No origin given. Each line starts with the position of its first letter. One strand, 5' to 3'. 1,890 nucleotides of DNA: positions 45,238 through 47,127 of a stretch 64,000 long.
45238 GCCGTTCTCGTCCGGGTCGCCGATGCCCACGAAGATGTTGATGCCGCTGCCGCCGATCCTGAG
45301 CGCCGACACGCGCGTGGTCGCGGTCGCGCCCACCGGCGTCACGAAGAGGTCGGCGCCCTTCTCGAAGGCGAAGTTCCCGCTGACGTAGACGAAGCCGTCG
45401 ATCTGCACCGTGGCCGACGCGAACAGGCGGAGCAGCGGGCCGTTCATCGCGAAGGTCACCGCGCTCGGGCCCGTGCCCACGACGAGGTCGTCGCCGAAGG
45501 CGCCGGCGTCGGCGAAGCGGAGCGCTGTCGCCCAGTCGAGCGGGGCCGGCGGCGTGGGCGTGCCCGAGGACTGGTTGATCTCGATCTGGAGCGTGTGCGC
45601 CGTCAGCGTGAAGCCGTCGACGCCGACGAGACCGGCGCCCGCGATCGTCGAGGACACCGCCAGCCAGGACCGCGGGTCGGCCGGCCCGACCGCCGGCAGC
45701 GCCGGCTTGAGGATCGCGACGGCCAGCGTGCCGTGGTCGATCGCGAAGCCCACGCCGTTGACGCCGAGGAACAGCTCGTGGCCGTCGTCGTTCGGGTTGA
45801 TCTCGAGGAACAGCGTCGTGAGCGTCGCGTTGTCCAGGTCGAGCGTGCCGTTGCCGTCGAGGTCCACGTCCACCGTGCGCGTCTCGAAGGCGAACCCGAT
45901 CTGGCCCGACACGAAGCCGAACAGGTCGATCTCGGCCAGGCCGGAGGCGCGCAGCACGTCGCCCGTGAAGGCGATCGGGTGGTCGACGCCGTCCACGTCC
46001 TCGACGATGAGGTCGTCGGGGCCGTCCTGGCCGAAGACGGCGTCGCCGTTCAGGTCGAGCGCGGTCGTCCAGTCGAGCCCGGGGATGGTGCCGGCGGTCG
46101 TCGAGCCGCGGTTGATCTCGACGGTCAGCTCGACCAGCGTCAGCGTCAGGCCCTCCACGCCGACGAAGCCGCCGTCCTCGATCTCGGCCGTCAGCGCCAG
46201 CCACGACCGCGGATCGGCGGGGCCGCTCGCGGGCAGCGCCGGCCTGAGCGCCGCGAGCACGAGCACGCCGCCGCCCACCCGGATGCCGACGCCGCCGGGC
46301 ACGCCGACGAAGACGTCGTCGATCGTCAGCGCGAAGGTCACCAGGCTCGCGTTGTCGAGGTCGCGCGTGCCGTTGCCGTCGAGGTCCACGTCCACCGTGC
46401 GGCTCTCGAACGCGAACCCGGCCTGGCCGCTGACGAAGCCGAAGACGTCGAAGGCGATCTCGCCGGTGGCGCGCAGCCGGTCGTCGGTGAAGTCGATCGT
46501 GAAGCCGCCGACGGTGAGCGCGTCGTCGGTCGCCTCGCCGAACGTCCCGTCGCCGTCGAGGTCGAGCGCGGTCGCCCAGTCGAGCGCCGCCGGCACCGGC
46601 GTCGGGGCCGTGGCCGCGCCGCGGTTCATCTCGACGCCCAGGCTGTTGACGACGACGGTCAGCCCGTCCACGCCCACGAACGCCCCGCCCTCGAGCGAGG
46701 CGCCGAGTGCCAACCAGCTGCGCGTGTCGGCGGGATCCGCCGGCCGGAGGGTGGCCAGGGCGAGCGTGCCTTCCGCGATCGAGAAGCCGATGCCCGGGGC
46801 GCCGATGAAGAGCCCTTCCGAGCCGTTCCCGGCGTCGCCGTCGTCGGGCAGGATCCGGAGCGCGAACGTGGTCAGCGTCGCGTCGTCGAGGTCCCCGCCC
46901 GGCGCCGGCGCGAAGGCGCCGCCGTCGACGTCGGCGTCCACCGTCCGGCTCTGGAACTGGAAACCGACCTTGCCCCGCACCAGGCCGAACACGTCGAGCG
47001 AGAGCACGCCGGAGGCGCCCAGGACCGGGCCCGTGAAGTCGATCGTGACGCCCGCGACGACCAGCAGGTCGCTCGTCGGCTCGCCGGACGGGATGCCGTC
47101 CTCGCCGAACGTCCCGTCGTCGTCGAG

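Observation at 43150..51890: Seventeen ~175-aa repeats with a GxFAFE core followed by Asp-ladder loops (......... / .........); unrecognised family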

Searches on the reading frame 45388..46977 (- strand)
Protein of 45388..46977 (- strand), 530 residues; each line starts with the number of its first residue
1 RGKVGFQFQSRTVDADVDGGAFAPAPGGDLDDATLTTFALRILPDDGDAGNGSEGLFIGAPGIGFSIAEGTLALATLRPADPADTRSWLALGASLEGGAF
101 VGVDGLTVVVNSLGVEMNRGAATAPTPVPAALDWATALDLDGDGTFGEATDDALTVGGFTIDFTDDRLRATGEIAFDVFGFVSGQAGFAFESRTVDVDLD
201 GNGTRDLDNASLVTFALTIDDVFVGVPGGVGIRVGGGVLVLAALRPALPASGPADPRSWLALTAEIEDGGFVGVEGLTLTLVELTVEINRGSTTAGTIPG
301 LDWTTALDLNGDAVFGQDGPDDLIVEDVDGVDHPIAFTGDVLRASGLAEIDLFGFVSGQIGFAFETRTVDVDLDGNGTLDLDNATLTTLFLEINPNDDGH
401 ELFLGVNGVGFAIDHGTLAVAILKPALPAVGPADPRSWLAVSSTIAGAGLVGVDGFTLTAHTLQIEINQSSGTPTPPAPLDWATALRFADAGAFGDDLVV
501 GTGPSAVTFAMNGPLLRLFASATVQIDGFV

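Call 15: find_homologous_proteins(query=window:45388-46977:-, max_evalue=0.001)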
Query window:45388-46977:- (530 aa): 27 proteins with E <= 0.001 among 8000 candidates.
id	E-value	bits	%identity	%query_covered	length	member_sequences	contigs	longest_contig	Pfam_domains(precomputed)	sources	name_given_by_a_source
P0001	3.4e-100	354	40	75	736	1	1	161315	-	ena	-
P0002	1.0e-85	307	36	75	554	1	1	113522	-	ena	-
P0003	1.3e-84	303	43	92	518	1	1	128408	-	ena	-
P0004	1.1e-83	300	38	92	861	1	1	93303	-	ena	-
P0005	9.9e-79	283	50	61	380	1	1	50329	-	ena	-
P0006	5.2e-66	241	39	65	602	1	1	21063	-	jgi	jgi:hypothetical protein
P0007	3.3e-61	226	31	92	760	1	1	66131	-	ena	-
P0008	6.3e-59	218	36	92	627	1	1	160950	-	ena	-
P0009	3.4e-55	206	38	72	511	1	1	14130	-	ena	-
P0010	6.0e-54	202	38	65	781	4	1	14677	-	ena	-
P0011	5.6e-53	198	42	55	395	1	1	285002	-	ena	-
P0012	1.3e-51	194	34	68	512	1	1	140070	PF12266.14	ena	-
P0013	2.2e-51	193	32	77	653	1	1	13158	-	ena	-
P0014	4.0e-51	192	39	78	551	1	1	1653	-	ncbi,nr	ncbi:MAG TPA: hypothetical protein VLS46_01385, partial [Gaiellaceae bacterium]|nr:hypothetical prot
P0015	2.1e-50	190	32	91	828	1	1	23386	-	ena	-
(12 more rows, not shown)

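Call 30: find_encoding_contigs(protein=P0001, flank=10000, max_places=2)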
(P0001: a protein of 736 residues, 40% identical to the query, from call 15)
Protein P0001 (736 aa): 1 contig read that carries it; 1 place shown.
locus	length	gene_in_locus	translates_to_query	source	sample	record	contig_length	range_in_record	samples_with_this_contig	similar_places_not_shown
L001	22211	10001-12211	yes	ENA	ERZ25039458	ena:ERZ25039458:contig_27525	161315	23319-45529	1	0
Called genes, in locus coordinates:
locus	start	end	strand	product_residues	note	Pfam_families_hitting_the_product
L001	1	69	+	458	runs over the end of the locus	-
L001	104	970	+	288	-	-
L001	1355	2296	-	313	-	-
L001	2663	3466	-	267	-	-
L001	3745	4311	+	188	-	-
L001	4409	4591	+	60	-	-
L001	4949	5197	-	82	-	-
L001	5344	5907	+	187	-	-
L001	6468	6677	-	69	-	-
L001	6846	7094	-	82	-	-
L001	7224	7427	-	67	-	-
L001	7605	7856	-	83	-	-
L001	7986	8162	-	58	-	-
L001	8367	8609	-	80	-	-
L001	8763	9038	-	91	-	-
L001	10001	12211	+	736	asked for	-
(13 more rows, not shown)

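Call 32: predict_structure(alignment_id=A2)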
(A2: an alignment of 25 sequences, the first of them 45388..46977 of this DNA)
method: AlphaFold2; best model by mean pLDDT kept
length: 530 residues; sequences in the alignment: 25
mean_pLDDT: 89.6   pTM: 0.82
mean pLDDT of the five models: 89.6, 88.2, 86.8, 84.4, 81.2
residues with pLDDT >= 90: 318; 70-90: 196; 50-70: 16; < 50: 0
segments of 3 or more residues with pLDDT < 50: none
pLDDT, mean of each block of 10 residues (from residue 1): 89 94 89 97 78 75 89 97 94 93 91 95 88 95 92 94 93 94 95 92 89 96 90 94 90 88 94 87 94 87 91 75 86 91 93 89 92 90 92 87 87 92 87 90 89 83 91 85 87 86 87 88 76
secondary structure, 60 per line:
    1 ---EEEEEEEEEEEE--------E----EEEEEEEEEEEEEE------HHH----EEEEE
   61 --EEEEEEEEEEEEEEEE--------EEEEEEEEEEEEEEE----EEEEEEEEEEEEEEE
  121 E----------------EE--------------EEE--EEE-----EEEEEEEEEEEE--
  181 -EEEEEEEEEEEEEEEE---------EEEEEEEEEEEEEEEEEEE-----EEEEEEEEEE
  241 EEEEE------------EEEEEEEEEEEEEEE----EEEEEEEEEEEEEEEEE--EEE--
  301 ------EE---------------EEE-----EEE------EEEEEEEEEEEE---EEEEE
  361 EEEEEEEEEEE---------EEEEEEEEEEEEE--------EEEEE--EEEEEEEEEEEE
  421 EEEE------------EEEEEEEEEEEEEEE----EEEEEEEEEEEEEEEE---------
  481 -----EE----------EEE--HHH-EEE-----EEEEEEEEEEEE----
elements in order: E4-15 E29-42 E56-60 E63-78 E87-101 E106-121 E154-156 E159-161 E167-178 E182-197 E207-225 E231-245 E258-272 E277-293 E296-298 E324-326 E332-334 E341-352 E356-371 E381-393 E402-406 E409-424 E437-451 E456-471 E498-500 E507-509 E515-526

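Call 38: fold_search(model_id=the predicted structure, library=pdb)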
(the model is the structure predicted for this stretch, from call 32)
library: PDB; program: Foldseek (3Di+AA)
matches with E <= 10: 491; with E <= 0.001: 4
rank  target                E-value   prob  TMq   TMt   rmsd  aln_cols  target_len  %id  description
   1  9nn6_A                2.1e-04  0.99  0.21  0.18  18.5       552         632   10  E. coli Cir in Complex with the RBD of Microcin V (released 2025-09-24)
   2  4cu4_A                4.8e-04  0.82  0.17  0.14  25.5       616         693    8  FhuA from E. coli in complex with the lasso peptide microcin J25 (MccJ25) (released 2014-04-09)
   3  5dl6                  6.7e-04  0.95  0.17  0.21  21.4       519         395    9  Crystal structure of Acinetobacter baumannii OccAB2 (released 2016-02-03)
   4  5fp2_B                7.3e-04  0.90  0.19  0.18  24.0       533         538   10  Crystal structure of the siderophore receptor PirA from Pseudomonas aeruginosa (released 2015-12-09)
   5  1mal_A                1.1e-03  0.93  0.21  0.24  23.7       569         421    9  STRUCTURAL BASIS FOR SUGAR TRANSLOCATION THROUGH MALTOPORIN CHANNELS AT 3.1 ANGSTROMS RESOLUTION (released 1995-12-31)
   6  8ae1_A                1.3e-03  0.66  0.15  0.11  22.9       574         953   12  Structure of trimeric SlpA outer membrane protein (released 2022-11-30)
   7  4epa                  1.4e-03  0.69  0.16  0.14  24.2       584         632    9  The crystal structure of the ferric yersiniabactin uptake receptor FyuA from Yersinia pestis (released 2012-06-20)
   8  8b14_A                1.6e-03  0.66  0.18  0.15  27.3       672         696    9  T5 Receptor Binding Protein pb5 in complex with its E. coli receptor FhuA (released 2023-02-08)
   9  8s34_A                1.9e-03  0.82  0.20  0.17  26.3       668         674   11  Ferric-mycobactin receptor (FemA) in complex with aeruginic acid (released 2025-02-26)
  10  9a31_MODEL_1_A        2.0e-03  0.84  0.18  0.14  20.6       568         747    8  Model of E. coli fhuA by in-cell photo-crosslinking MS and deep learning (released 2023-02-24)
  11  8a8c_A                2.3e-03  0.72  0.19  0.16  27.0       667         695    8  T5 phage receptor-binding protein pb5 bound to ferrichrome transporter FhuA (released 2022-10-05)
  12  5fr8_A                2.4e-03  0.85  0.19  0.15  19.5       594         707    7  Crystal structure of the siderophore receptor PirA from Acinetobacter baumannii (released 2016-05-11)
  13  5nc4                  2.5e-03  0.54  0.18  0.15  26.8       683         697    9  Crystal structure of the ferric enterobactin receptor (PfeA) in complex with protochelin from Pseudomonas aeruginosa (released 2018-03-21)
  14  2grx_A                2.6e-03  0.51  0.17  0.15  27.7       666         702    8  Crystal structure of TonB in complex with FhuA, E. coli outer membrane receptor for ferrichrome (released 2006-06-13)
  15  8xcj_A                3.5e-03  0.91  0.23  0.26  22.4       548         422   10  Open State of central tail fiber of bacteriophage lambda upon binding to LamB (gpJ713-LamB complex) (released 2024-05-01)
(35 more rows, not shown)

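Call 51: find_related_loci(query=window:45388-46977:-, collection=genome_contigs, flank=10000)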
Query window:45388-46977:- (530 aa) in genome_contigs; peptide patterns used: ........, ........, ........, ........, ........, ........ (x = any residue, [..] = any of these).
321 stretches matched a pattern, but none encodes a relative of the query by tblastn (E <= 1e-3).
